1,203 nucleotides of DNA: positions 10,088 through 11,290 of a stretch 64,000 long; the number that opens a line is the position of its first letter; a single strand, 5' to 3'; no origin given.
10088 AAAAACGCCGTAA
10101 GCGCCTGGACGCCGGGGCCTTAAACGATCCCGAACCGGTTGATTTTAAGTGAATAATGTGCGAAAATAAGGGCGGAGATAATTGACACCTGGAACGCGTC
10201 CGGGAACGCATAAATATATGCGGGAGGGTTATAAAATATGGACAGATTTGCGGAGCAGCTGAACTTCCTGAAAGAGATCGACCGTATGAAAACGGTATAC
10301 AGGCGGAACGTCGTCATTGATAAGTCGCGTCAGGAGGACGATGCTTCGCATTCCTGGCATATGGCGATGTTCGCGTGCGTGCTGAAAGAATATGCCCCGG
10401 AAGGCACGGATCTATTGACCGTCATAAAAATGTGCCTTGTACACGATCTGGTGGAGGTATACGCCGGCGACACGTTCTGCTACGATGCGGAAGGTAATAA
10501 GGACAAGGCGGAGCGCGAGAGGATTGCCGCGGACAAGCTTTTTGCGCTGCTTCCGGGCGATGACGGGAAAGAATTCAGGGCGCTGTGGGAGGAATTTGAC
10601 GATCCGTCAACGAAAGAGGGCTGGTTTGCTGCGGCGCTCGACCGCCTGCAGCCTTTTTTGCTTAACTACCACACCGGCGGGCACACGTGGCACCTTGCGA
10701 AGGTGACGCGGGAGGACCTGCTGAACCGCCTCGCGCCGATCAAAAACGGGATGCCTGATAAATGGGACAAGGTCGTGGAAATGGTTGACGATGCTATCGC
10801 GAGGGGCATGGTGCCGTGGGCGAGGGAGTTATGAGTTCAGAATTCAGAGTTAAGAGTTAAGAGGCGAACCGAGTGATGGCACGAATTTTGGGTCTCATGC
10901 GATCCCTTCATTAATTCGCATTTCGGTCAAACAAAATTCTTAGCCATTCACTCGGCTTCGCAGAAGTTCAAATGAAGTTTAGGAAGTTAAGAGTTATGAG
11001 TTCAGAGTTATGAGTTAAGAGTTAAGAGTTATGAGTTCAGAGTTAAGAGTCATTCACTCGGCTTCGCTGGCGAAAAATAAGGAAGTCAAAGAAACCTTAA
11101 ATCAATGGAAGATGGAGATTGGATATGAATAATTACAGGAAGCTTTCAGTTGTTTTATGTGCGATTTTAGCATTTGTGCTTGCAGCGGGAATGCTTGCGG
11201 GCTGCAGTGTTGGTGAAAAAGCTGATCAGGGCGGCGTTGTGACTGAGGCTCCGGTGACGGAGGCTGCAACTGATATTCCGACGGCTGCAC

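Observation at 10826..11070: MITE-like structured repeat flanked by GAGTTMA heptamer microsatellites (copy A; second copy at 44708-44897)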

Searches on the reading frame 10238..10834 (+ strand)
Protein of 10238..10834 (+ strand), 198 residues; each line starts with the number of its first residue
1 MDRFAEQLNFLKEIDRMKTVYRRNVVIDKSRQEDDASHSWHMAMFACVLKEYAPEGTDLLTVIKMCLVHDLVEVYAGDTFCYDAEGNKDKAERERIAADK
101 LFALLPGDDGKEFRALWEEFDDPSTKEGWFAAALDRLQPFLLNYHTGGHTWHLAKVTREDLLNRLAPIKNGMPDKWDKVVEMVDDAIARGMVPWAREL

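Call 12: search_protein_families(library=pfam, proteins=[window:10238-10834:+])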
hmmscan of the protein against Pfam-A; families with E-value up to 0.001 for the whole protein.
window:10238-10834:+ (198 aa): 3 families
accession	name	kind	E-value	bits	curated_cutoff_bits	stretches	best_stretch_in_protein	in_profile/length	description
PF13023.12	HD_3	-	5.8e-47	160.1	22.5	1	14-173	1-162/165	HD domain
PF12917.13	YfbR-like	-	4.3e-10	40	25.9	1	9-138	1-136/182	5'-deoxynucleotidase YfbR-like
PF01966.28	HD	-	0.00016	22.3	22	1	37-98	3-63/116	HD domain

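Call 15: find_encoding_contigs(protein=window:10238-10834:+, flank=3000, max_places=10)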
Protein window:10238-10834:+ (198 aa): 2 contigs read that carry it; 2 places shown.
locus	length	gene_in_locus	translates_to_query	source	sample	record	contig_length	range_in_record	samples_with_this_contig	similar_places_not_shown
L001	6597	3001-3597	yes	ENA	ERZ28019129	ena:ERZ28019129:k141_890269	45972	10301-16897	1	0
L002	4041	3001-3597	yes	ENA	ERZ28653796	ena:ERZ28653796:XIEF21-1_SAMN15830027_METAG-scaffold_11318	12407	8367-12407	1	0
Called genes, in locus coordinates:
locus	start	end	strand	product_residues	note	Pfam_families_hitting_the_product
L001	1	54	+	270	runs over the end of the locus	PF08282:Hydrolase_3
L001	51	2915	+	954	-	PF09586:YfhO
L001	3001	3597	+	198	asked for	PF12917:YfbR-like, PF13023:HD_3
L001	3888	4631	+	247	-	-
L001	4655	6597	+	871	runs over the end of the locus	-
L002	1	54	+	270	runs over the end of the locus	PF08282:Hydrolase_3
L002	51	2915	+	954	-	PF09586:YfhO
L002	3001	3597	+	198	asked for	PF12917:YfbR-like, PF13023:HD_3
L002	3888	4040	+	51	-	?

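Call 67: find_homologous_proteins(query=window:10238-10834:+, max_evalue=1e-30)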
Query window:10238-10834:+ (198 aa): 4145 proteins with E <= 1e-30 among 4496 candidates; the best 120 are listed.
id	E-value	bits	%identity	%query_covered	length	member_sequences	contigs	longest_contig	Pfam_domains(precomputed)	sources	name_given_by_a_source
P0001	4.3e-118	410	88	99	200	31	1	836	PF12917.14,PF13023.13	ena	-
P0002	2.3e-115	401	88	98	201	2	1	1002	PF12917.14,PF13023.13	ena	-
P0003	1.2e-104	366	80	97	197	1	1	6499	PF12917.14,PF13023.13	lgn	-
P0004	4.1e-103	361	79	97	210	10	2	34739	PF12917.14,PF13023.13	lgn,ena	-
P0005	1.3e-102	360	79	99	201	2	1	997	PF12917.14,PF13023.13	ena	-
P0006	3.6e-95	335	74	99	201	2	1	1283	PF12917.14,PF13023.13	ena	-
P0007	1.0e-94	334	75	97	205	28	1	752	PF12917.14,PF13023.13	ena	-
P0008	2.3e-94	333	73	99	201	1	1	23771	PF12917.14,PF13023.13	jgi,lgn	jgi:putative hydrolase of HD superfamily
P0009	6.4e-94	331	73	99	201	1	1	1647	PF12917.14,PF13023.13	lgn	-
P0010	9.0e-94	331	73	99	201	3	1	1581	PF12917.14,PF13023.13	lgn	-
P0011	9.8e-94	331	74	99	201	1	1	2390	PF12917.14,PF13023.13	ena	-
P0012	4.3e-93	329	73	99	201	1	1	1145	PF12917.14,PF13023.13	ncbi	-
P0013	3.2e-81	290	66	93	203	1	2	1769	PF12917.14,PF01966.29,PF13023.13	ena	-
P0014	2.1e-78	281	66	94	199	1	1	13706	PF12917.14,PF01966.29,PF13023.13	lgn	-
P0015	1.8e-76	274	66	91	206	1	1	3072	PF12917.14,PF01966.29,PF13023.13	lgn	-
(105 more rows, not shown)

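Call 68: find_encoding_contigs(protein=P0004, flank=2500, max_places=3)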
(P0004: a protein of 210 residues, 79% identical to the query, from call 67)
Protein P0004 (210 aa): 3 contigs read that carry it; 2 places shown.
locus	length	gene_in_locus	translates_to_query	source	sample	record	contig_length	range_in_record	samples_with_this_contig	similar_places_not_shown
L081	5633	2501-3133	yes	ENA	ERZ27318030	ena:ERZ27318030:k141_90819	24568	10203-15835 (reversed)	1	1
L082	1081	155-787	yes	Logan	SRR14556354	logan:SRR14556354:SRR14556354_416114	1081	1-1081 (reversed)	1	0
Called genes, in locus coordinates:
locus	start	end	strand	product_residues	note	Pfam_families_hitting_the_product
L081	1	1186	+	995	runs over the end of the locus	PF09586:YfhO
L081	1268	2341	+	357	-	-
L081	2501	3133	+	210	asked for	PF12917:YfbR-like, PF13023:HD_3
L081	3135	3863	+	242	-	-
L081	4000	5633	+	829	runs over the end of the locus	-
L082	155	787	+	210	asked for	PF12917:YfbR-like, PF13023:HD_3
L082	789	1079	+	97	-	?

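Call 69: find_encoding_contigs(protein=P0008, flank=2500, max_places=3)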
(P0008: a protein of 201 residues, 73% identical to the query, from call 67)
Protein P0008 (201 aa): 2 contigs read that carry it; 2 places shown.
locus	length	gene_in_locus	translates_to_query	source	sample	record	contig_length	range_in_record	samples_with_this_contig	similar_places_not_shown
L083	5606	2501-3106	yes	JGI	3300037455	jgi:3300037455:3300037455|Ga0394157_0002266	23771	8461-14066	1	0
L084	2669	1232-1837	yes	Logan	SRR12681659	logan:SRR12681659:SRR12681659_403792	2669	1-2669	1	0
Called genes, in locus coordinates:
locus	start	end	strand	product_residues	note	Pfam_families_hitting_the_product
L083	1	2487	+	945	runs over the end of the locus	PF09586:YfhO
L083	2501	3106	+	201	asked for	PF12917:YfbR-like, PF13023:HD_3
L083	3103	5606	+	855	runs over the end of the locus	-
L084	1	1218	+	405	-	?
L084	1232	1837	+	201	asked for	PF12917:YfbR-like, PF13023:HD_3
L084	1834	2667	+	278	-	?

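Call 70: find_encoding_contigs(protein=P0003, flank=2500, max_places=3)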
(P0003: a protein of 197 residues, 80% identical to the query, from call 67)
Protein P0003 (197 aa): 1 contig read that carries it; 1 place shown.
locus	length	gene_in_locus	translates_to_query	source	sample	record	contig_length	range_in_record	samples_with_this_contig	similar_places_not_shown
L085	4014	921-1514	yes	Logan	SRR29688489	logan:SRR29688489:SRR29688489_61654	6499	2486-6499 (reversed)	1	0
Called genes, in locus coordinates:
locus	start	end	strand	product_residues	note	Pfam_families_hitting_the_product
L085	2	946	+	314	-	?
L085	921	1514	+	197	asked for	PF12917:YfbR-like, PF13023:HD_3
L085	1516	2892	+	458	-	-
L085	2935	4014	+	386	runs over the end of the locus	-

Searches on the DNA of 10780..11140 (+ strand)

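Call 23: search_rna_families(source=window, start=10780, end=11140, threshold=evalue, max_evalue=10)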
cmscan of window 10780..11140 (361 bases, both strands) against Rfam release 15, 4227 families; matches with E-value up to 10: 3.
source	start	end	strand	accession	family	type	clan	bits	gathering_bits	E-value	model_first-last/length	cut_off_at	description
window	10868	10894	+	RF00202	snoR66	Gene; snRNA; snoRNA; CD-box;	-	13.2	43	7.6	1-76/76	no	Small nucleolar RNA R66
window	10927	11001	+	RF03788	MIR5304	Gene; miRNA;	-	13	75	9.9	1-80/80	no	MIR5304 microRNA precursor family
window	10930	11011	-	RF01489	sbrA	Gene; sRNA;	-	12.7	45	8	1-71/71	no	Listeria sRNA sbrA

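Call 57: search_dna_similar(query=window:10826-11118:+, collection=plasmids, mode=distant, max_evalue=0.001, max_rows=10)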
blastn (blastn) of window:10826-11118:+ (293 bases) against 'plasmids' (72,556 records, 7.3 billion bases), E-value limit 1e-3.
No match.

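Call 58: search_dna_similar(query=window:10826-11118:+, collection=phages, mode=distant, max_evalue=0.001, max_rows=10)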
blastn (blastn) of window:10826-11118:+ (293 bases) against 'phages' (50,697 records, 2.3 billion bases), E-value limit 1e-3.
No match.
